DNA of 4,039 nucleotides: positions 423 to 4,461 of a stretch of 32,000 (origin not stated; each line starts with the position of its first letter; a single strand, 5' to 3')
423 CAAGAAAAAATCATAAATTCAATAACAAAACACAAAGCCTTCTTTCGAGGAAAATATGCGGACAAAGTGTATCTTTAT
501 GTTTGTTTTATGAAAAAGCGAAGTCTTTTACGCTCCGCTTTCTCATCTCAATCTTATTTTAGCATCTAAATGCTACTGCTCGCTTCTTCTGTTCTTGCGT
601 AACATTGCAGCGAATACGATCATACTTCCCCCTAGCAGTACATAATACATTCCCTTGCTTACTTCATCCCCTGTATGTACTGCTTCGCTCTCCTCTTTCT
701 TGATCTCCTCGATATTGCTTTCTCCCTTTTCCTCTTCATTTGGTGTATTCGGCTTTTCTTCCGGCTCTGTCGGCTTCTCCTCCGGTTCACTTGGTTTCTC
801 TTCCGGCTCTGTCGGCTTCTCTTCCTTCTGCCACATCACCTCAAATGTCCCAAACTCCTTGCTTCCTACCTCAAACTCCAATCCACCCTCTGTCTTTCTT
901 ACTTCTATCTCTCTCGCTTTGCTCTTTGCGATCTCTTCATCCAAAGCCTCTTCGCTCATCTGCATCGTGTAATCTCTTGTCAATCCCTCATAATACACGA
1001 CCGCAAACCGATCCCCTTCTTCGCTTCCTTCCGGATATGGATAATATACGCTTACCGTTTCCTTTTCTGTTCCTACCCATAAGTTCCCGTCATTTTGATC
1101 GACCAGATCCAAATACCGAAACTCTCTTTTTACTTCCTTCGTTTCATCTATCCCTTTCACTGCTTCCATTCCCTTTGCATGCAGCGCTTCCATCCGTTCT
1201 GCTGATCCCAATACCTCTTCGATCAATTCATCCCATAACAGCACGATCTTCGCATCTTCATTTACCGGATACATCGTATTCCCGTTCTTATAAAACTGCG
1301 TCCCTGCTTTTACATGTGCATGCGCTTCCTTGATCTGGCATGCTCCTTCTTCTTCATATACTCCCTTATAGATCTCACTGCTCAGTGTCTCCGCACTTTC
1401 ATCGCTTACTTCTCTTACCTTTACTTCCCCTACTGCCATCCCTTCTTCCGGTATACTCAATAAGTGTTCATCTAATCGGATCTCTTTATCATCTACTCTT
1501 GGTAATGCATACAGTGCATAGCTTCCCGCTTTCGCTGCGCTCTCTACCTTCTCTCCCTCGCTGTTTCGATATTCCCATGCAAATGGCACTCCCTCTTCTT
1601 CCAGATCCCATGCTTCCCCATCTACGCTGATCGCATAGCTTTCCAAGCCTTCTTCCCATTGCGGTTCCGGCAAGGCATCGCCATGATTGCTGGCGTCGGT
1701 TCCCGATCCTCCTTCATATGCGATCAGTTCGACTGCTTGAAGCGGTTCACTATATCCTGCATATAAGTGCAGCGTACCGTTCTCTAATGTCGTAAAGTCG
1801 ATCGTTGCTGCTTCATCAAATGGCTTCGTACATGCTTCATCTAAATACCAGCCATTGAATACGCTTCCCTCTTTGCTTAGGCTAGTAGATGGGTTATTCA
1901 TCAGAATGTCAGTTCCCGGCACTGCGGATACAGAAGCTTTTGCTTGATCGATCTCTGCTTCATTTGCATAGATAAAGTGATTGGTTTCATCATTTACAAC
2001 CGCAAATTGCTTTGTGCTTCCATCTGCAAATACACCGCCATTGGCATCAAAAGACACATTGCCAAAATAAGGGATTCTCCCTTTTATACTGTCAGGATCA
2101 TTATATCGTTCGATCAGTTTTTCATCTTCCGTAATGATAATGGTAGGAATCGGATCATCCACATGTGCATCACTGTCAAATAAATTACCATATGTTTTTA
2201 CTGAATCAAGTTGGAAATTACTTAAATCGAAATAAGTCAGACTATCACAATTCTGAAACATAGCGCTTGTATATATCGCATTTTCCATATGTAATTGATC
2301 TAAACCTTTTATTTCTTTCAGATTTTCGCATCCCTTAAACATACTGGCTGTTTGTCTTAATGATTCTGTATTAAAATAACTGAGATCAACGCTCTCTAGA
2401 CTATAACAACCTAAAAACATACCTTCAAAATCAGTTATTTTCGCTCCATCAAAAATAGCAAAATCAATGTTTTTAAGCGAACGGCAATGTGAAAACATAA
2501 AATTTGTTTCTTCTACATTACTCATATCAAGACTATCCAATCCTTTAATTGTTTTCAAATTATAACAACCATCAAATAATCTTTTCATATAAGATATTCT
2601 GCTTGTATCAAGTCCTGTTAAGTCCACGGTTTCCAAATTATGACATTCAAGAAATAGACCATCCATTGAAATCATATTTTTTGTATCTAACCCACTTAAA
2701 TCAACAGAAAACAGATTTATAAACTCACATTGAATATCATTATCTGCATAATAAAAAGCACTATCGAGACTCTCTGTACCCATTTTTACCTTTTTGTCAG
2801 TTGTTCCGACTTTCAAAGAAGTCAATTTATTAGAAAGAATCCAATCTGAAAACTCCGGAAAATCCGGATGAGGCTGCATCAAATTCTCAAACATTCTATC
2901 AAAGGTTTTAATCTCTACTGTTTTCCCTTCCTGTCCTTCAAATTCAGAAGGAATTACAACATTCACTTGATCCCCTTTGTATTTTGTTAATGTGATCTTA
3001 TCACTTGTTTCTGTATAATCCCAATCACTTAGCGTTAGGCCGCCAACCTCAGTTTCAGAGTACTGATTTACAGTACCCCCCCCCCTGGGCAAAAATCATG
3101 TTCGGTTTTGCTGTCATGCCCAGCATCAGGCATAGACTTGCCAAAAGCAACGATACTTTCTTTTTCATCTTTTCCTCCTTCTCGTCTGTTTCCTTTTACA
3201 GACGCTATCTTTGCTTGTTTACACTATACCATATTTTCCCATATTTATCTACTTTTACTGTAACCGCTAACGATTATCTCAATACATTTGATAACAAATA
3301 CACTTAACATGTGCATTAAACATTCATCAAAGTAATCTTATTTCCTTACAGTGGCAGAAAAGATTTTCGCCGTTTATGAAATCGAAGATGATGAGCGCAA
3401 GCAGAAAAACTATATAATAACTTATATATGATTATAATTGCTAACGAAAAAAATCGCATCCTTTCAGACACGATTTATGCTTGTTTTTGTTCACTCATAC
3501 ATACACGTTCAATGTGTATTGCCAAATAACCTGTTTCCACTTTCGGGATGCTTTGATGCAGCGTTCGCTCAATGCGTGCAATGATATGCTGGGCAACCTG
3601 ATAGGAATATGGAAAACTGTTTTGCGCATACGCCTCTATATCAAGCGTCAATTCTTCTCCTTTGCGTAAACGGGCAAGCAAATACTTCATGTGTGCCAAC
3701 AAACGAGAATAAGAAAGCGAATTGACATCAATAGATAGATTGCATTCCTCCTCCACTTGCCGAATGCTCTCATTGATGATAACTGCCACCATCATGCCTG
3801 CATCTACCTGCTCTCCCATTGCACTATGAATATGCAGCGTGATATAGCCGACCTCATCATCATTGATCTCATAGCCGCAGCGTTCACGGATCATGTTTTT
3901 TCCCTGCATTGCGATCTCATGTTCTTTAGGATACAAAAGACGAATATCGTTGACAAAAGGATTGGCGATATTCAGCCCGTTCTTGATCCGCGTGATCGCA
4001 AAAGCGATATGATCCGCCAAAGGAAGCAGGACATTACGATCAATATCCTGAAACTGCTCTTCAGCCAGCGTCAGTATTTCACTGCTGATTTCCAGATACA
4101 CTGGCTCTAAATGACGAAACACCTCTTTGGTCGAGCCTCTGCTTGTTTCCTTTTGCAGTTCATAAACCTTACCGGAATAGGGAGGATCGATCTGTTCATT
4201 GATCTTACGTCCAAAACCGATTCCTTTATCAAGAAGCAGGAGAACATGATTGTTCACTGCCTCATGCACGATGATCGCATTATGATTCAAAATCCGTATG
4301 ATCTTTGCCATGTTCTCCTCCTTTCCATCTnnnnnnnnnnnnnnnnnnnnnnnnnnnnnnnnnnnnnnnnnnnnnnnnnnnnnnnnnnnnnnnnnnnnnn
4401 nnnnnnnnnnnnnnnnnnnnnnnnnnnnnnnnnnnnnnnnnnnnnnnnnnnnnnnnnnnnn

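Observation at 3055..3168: G10 homopolymer separates the signal peptide from a BspA-type LRR surface protein: candidate slipped-strand phase-variation switch (currently OFF)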

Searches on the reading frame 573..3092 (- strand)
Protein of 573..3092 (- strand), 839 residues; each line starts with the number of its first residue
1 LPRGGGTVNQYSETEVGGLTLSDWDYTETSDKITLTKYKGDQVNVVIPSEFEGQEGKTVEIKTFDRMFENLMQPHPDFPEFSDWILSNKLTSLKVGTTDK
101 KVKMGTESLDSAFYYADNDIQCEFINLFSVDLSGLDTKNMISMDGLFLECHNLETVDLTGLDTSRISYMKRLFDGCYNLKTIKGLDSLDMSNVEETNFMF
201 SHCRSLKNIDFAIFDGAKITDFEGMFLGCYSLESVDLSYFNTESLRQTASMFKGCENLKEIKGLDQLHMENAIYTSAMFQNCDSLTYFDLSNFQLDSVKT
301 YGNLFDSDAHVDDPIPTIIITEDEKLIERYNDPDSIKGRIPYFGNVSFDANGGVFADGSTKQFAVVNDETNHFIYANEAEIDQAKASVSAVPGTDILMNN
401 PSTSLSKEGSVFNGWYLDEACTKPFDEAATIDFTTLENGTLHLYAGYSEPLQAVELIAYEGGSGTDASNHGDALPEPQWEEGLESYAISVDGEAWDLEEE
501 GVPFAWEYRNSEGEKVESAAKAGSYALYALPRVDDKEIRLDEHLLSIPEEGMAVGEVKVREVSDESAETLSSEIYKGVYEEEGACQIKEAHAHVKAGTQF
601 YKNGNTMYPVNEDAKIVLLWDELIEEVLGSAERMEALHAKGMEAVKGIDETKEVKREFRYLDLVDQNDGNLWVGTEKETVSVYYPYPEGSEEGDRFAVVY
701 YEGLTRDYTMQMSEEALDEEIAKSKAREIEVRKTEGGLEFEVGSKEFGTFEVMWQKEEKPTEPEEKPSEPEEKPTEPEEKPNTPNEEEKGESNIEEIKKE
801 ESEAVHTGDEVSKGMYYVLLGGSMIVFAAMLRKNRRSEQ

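Call 11: find_encoding_contigs(protein=window:573-3092:-, flank=6000, max_places=10)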
Protein window:573-3092:- (839 aa): no gene with exactly this product is on record in the collection.
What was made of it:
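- Tried and rejected: Exact look-up of the window's 839-aa ORF (call 11).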

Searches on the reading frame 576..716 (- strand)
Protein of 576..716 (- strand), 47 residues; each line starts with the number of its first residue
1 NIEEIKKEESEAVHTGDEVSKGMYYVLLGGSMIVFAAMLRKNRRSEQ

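Call 34: search_protein_families(library=ncbifam, max_evalue=0.1, proteins=[window:576-716:-])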
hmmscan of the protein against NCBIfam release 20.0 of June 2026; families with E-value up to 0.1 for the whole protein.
seq(47 aa): 2 families
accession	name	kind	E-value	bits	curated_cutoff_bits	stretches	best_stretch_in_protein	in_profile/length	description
TIGR03063.1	srtB_target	domain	0.062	13.3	18.15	1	15-36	4-25/29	sortase B protein-sorting domain-containing protein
NF033073.1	LPXTG_double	subfamily_domain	0.085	12.9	48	0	15-44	36-65/66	doubled motif LPXTG anchor domain-containing protein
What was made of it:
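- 576..683 (-): C-terminal sorting-signal-like segment: AVHTGD, EVSKG, hydrophobic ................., then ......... Call 34: srtB_target 13.3 bits, below the 18.15 cut-off.
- On Sortase-anchored (LPXTG-type) cell-wall proteins: The motif is AVHTGD (AVNTGD in relatives), not LPXTG. srtB_target scores 13.3 bits against a cut-off of 18.15, and LPXTG_double 12.9 against 48 (call 34).
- Checked: "Wall-anchored" rests on a non-canonical AVHTGD motif followed by a TM segment and a basic tail, and this scores below the NCBIfam cut-offs (call 34).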

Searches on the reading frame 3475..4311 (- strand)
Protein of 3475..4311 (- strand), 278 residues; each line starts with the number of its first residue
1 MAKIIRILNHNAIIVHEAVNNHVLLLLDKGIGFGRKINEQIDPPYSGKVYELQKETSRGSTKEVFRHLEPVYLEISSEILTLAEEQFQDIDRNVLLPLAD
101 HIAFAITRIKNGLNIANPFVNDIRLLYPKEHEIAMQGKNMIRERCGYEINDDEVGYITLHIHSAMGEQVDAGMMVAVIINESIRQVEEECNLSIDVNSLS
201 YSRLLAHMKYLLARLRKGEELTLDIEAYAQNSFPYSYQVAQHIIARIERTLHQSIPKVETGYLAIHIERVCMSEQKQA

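Call 6: search_protein_families(library=pfam, max_evalue=0.01, proteins=[window:3475-4311:-])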
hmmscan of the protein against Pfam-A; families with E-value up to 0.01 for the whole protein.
window:3475-4311:- (278 aa): 2 families
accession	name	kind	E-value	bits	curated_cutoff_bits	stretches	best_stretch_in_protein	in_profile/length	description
PF00874.25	PRD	-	3e-40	136.8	23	2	78-164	2-90/90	PRD domain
PF03123.20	CAT_RBD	-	2.1e-11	44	25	1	3-57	2-55/57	CAT RNA binding domain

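Call 14: find_encoding_contigs(protein=window:3475-4311:-, flank=5000, max_places=10)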
Protein window:3475-4311:- (278 aa): 23 contigs read that carry it; 10 places shown.
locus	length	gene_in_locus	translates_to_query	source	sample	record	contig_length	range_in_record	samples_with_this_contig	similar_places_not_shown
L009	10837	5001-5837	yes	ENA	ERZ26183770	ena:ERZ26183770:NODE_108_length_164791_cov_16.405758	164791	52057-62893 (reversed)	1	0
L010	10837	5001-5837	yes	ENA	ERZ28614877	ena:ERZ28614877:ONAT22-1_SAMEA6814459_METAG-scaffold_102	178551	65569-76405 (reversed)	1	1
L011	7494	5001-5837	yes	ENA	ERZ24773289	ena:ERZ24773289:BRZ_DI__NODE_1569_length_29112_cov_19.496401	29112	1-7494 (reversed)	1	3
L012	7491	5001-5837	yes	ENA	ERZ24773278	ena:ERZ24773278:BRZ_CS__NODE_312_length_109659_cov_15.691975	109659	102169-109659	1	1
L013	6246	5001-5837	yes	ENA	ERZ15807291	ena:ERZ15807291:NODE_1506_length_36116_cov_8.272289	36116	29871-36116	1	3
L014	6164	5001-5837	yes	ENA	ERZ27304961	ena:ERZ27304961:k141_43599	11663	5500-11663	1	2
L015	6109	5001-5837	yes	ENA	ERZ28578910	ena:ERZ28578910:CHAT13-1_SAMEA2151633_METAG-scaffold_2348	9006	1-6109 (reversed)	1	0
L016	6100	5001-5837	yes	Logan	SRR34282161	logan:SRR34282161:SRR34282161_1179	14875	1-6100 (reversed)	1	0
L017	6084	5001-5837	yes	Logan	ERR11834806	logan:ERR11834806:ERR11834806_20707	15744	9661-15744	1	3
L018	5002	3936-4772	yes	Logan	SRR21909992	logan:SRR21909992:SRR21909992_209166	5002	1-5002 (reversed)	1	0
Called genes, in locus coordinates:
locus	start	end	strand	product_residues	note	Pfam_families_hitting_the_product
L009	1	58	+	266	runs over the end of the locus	PF00702:Hydrolase (faint), PF08282:Hydrolase_3, PF13419:HAD_2 (faint), PF05116:S6PP (weak)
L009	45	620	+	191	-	PF04229:GrpB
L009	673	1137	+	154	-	PF12844:HTH_19, PF13560:HTH_31, PF01381:HTH_3, PF13384:HTH_23 (weak)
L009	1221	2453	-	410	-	PF01408:GFO_IDH_MocA, PF02894:GFO_IDH_MocA_C, PF22685:Gal80p_C-like (weak), PF22725:GFO_IDH_MocA_C3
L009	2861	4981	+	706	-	PF02378:PTS_EIIC, PF00367:PTS_EIIB, PF00358:PTS_EIIA_1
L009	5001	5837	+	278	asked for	PF03123:CAT_RBD, PF00874:PRD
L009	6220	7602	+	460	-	PF03382:DUF285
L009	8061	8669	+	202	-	PF02661:Fic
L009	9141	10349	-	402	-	PF00108:Thiolase_N, PF00109:ketoacyl-synt (faint), PF02803:Thiolase_C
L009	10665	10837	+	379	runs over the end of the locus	PF02771:Acyl-CoA_dh_N, PF02770:Acyl-CoA_dh_M, PF00441:Acyl-CoA_dh_1, PF08028:Acyl-CoA_dh_2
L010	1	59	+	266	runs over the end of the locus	PF00702:Hydrolase (faint), PF08282:Hydrolase_3, PF05116:S6PP (weak)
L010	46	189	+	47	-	PF04229:GrpB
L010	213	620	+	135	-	PF04229:GrpB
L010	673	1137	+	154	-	PF12844:HTH_19, PF13560:HTH_31, PF01381:HTH_3, PF13384:HTH_23 (weak)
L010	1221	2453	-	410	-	PF01408:GFO_IDH_MocA, PF02894:GFO_IDH_MocA_C, PF22685:Gal80p_C-like (weak), PF22725:GFO_IDH_MocA_C3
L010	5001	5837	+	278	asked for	PF03123:CAT_RBD, PF00874:PRD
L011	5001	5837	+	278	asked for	PF03123:CAT_RBD, PF00874:PRD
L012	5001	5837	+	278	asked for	PF03123:CAT_RBD, PF00874:PRD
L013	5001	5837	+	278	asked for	PF03123:CAT_RBD, PF00874:PRD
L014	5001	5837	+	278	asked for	PF03123:CAT_RBD, PF00874:PRD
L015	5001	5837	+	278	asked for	PF03123:CAT_RBD, PF00874:PRD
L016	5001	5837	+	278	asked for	PF03123:CAT_RBD, PF00874:PRD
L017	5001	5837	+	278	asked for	PF03123:CAT_RBD, PF00874:PRD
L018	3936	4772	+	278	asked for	PF03123:CAT_RBD, PF00874:PRD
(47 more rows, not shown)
